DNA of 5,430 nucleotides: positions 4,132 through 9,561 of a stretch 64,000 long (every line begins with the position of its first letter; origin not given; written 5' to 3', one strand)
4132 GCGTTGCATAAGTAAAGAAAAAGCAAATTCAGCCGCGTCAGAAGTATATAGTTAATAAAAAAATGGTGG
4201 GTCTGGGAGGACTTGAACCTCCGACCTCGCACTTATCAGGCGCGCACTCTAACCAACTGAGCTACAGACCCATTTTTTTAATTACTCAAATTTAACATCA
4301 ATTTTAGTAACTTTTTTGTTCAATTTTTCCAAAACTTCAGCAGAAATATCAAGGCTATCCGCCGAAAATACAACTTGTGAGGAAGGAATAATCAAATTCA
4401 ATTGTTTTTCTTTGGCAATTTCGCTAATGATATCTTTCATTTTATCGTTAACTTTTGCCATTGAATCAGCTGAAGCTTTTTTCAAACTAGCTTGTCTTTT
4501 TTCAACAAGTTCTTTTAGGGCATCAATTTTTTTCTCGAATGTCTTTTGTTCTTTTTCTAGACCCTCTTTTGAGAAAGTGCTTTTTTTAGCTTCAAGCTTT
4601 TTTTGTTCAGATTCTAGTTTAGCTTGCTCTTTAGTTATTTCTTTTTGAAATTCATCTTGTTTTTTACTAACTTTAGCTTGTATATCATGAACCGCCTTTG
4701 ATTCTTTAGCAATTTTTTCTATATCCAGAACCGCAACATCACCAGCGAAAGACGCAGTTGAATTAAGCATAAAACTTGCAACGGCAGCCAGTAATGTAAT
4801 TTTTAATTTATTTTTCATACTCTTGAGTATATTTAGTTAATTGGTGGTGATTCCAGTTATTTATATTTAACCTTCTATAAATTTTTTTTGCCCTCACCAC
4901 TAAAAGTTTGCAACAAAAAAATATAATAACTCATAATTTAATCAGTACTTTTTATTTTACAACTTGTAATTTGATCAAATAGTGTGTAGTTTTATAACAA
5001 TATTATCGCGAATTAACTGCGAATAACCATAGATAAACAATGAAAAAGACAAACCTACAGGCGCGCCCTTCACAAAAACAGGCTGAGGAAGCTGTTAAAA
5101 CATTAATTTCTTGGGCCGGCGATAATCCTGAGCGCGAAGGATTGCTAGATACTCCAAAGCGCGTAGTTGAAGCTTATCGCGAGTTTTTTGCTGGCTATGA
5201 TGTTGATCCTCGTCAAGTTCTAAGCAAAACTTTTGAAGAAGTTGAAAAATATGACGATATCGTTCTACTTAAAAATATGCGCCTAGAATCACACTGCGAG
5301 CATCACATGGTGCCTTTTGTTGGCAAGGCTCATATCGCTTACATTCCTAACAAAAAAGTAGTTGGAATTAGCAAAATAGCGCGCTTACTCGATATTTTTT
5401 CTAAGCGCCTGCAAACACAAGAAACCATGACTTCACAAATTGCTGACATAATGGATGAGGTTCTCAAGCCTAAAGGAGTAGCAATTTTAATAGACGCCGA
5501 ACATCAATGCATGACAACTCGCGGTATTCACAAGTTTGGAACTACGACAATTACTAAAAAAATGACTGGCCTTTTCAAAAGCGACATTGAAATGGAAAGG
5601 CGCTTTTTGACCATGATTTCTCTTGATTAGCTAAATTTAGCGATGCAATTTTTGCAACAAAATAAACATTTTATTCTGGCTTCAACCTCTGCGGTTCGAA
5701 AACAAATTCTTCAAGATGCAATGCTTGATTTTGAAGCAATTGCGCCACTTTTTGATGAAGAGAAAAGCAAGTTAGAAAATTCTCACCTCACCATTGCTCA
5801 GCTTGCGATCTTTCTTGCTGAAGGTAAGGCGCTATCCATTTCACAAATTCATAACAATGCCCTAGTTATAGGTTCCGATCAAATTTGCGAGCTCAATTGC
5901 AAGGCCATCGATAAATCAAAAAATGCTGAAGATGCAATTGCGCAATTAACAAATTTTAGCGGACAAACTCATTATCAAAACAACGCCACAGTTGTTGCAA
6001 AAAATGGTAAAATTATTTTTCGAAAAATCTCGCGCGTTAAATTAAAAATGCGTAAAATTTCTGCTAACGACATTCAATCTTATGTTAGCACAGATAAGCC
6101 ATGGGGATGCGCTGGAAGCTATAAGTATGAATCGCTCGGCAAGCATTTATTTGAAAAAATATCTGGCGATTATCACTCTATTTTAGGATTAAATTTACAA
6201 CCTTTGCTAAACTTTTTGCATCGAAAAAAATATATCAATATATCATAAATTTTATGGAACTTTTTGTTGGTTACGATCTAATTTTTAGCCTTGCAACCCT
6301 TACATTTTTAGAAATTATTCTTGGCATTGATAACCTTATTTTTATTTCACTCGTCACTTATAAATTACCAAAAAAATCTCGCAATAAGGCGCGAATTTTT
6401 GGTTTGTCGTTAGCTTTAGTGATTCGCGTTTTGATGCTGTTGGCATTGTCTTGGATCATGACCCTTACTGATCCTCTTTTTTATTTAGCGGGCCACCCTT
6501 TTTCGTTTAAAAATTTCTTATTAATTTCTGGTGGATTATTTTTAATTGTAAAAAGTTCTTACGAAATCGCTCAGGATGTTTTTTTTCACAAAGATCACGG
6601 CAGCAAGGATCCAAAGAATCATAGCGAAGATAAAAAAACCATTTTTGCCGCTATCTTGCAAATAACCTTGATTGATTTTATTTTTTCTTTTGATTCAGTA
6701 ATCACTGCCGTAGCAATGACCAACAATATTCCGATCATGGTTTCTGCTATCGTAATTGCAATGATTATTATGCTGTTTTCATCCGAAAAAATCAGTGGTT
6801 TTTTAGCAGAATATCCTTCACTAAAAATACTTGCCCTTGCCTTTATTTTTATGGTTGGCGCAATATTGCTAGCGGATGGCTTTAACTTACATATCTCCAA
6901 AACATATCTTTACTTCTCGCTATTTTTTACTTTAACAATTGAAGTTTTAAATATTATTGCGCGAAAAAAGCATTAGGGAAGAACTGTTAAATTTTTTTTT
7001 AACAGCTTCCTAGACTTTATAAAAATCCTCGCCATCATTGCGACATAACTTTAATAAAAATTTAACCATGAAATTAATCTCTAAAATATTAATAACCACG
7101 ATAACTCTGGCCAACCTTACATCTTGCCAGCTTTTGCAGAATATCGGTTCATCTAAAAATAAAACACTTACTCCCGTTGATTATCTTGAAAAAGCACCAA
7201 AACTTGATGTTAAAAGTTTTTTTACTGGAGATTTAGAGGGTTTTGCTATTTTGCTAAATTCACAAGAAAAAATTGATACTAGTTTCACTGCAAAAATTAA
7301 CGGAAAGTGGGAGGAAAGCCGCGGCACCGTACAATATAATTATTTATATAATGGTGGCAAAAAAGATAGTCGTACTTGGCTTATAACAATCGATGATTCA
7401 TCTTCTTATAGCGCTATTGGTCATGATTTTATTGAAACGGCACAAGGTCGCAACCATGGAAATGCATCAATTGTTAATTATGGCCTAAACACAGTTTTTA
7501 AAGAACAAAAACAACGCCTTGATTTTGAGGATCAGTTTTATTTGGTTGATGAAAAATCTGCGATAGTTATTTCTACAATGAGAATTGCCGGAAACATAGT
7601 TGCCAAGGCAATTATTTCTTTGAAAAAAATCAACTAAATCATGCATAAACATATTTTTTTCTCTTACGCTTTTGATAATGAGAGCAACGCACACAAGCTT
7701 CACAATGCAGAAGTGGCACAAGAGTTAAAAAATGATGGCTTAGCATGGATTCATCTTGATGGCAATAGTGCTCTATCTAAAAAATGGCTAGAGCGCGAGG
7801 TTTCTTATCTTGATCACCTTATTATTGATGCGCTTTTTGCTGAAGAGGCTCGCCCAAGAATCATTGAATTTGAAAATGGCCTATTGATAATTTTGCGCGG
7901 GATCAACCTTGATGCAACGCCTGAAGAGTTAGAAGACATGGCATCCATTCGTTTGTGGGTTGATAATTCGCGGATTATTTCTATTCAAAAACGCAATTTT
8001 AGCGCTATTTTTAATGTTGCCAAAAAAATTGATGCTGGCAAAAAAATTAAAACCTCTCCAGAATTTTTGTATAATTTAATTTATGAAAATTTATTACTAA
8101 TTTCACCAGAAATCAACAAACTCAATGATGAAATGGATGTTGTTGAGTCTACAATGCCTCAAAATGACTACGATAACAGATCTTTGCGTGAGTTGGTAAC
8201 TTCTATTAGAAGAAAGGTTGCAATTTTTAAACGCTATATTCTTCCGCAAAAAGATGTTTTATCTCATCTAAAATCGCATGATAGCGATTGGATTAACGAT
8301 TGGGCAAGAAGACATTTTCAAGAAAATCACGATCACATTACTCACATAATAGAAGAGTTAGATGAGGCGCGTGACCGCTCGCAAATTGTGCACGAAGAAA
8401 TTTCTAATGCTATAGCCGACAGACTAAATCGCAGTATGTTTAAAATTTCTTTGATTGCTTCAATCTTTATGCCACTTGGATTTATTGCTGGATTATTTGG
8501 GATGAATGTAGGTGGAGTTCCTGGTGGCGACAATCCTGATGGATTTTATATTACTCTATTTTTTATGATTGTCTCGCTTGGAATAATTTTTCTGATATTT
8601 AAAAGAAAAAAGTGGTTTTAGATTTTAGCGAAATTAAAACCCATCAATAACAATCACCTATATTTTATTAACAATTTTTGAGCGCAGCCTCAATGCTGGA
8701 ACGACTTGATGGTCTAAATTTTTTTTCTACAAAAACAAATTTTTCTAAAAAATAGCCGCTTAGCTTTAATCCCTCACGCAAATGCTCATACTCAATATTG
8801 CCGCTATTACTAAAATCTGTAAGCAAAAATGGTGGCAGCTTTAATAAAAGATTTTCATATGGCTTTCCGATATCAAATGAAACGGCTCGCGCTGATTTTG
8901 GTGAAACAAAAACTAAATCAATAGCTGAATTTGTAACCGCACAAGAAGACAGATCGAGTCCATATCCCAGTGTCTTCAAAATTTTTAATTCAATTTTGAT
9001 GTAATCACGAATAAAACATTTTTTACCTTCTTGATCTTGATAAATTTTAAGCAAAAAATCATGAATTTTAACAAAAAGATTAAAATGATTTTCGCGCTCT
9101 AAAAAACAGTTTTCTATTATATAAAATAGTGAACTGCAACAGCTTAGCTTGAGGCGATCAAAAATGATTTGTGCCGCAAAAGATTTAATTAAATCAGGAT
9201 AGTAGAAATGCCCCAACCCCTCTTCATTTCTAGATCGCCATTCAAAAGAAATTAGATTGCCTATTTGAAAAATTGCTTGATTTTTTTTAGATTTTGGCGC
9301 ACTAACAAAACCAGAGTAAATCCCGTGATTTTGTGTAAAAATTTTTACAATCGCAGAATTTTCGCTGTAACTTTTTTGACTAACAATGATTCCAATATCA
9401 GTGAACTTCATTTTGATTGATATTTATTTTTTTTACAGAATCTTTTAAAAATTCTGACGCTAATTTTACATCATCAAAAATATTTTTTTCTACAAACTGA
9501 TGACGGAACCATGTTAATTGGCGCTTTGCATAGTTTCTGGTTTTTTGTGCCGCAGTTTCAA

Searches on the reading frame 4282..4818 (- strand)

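Call 69: search_protein_families(library=pfam, proteins=[window:4282-4818:-], max_evalue=0.00001)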
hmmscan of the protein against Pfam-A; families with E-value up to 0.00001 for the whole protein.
window:4282-4818:- (178 aa): 1 family
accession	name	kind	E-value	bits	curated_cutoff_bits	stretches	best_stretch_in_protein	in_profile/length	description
PF03938.19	OmpH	-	3.6e-23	82.8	32.4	1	28-166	2-141/141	Outer membrane protein (OmpH-like)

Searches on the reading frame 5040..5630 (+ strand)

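Call 69: search_protein_families(library=pfam, proteins=[window:5040-5630:+], max_evalue=0.00001)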
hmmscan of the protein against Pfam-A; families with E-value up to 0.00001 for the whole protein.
window:5040-5630:+ (196 aa): 1 family
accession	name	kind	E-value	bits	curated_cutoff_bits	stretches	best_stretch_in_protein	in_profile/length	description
PF01227.27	GTP_cyclohydroI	-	1.1e-73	246.9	27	1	16-193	2-178/179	GTP cyclohydrolase I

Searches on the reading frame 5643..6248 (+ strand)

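Call 69: search_protein_families(library=pfam, proteins=[window:5643-6248:+], max_evalue=0.00001)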
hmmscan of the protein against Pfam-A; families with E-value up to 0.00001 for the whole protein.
window:5643-6248:+ (201 aa): 1 family
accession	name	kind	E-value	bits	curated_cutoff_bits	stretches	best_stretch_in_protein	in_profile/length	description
PF02545.19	Maf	-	2.8e-42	144.9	27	1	10-193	2-185/187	Maf-like protein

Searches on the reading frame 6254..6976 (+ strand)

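Call 69: search_protein_families(library=pfam, proteins=[window:6254-6976:+], max_evalue=0.00001)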
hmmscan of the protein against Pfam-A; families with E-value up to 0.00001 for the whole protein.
window:6254-6976:+ (240 aa): 1 family
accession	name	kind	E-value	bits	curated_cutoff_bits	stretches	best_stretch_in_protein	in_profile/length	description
PF03741.22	TerC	-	1.9e-44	152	27.8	1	15-208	2-177/178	Integral membrane protein TerC family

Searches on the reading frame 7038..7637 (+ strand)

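Call 69: search_protein_families(library=pfam, proteins=[window:7038-7637:+], max_evalue=0.00001)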
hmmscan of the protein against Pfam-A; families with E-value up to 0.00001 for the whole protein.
window:7038-7637:+ (199 aa): 1 family
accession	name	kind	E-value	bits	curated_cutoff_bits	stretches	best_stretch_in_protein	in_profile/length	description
PF12915.13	DUF3833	-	1.6e-29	103.1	25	1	45-197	11-163/163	Protein of unknown function (DUF3833)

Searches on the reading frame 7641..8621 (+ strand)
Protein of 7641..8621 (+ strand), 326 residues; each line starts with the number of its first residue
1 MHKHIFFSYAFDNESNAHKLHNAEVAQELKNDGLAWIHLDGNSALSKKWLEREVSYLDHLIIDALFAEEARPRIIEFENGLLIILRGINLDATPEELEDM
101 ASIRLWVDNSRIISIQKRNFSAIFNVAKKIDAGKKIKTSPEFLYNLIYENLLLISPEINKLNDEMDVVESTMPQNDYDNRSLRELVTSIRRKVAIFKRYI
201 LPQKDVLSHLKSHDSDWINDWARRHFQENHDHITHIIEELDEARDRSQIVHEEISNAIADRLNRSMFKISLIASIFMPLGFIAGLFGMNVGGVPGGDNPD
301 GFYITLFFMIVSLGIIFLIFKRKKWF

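Call 69: search_protein_families(library=pfam, proteins=[window:7641-8621:+], max_evalue=0.00001)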
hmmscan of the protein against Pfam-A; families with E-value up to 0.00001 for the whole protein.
window:7641-8621:+ (326 aa): 1 family
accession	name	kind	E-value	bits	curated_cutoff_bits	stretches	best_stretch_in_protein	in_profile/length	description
PF01544.23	CorA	-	6.3e-63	213.3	27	1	32-322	2-292/292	CorA-like Mg2+ transporter protein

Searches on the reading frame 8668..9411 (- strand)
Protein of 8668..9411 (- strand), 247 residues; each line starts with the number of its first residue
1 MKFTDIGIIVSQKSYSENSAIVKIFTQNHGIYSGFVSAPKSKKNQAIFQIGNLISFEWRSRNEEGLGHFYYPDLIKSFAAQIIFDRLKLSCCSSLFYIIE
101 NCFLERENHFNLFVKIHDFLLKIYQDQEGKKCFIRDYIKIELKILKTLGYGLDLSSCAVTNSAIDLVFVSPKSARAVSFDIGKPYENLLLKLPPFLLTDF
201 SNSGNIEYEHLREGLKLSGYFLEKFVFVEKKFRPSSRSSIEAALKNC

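Call 69: search_protein_families(library=pfam, proteins=[window:8668-9411:-], max_evalue=0.00001)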
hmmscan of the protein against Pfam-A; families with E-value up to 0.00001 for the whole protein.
window:8668-9411:- (247 aa): 2 families
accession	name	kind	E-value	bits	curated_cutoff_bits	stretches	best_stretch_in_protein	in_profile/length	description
PF02565.21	RecO_C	-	8.5e-17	61.8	22.1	1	84-224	2-147/157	Recombination protein O C terminal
PF11967.14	RecO_N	-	3.8e-14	52.9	27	1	1-78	1-80/80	Recombination protein O N terminal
